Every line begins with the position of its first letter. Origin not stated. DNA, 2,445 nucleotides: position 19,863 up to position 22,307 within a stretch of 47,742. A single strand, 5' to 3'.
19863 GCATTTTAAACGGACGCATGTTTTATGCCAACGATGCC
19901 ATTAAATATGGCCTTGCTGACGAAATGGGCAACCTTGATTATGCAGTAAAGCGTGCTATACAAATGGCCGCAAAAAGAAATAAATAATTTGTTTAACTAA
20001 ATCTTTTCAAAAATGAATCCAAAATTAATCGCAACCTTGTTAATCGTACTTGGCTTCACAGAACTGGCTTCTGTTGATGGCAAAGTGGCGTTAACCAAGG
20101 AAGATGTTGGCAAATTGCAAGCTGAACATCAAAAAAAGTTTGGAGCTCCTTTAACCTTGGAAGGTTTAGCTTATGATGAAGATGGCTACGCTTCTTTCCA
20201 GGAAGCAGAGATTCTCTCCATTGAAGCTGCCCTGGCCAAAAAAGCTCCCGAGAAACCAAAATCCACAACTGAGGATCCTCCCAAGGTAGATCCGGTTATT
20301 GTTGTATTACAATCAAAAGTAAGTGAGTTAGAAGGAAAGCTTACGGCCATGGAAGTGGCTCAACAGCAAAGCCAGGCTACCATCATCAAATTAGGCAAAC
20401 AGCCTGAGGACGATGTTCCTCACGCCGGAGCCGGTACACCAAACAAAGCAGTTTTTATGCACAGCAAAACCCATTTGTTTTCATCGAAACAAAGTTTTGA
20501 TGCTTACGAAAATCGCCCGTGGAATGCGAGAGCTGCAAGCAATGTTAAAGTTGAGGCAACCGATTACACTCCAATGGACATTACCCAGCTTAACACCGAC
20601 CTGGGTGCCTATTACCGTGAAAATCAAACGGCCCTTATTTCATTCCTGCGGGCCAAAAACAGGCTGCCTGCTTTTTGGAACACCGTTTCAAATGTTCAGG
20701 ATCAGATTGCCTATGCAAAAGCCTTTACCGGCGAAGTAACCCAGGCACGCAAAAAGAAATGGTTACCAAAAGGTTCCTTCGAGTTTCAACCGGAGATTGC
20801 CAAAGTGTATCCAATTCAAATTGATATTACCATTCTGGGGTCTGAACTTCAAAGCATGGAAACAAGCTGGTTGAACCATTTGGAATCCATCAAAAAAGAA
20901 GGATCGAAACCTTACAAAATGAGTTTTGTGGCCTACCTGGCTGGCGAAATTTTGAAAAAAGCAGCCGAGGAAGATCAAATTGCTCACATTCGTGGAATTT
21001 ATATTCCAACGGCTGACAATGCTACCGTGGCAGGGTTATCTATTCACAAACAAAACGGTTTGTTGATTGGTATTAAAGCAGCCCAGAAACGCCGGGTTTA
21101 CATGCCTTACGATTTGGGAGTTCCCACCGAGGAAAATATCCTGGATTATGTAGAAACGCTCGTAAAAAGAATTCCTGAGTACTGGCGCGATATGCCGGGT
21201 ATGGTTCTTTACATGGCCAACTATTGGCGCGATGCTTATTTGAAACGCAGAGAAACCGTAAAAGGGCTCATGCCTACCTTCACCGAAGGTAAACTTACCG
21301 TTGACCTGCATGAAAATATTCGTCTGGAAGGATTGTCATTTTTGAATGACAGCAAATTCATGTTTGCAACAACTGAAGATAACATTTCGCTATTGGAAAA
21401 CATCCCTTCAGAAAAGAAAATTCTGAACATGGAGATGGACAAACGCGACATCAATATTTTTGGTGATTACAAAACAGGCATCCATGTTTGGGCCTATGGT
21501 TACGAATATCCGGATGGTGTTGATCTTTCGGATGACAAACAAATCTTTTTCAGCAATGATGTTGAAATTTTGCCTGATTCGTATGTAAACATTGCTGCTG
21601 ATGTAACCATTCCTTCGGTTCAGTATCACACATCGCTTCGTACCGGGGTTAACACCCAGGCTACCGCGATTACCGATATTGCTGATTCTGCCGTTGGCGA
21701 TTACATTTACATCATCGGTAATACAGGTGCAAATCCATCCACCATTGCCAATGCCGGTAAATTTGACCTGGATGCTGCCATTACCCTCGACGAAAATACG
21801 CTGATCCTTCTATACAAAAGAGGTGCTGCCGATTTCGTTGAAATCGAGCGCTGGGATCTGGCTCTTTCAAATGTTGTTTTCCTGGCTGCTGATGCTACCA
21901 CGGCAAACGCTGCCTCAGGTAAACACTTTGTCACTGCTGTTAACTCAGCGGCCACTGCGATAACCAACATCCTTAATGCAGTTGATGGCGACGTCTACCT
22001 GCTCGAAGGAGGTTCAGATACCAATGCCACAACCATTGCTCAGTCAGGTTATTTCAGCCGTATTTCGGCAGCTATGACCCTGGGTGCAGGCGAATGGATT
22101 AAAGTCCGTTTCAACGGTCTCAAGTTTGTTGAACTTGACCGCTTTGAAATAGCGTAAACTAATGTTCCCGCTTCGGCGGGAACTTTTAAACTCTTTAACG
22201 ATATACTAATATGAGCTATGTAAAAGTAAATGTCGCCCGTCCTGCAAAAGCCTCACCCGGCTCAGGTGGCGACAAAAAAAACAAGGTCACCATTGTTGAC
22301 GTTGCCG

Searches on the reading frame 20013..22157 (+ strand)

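Call 21: search_protein_families(library=phrogs, proteins=[window:20013-22157:+], max_evalue=0.00001)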
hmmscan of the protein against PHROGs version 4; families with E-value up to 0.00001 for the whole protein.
window:20013-22157:+ (714 aa): 1 family
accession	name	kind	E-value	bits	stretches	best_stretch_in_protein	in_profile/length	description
phrog_21862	-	unknown function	1.6e-74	252.5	1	6-675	11-685/725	-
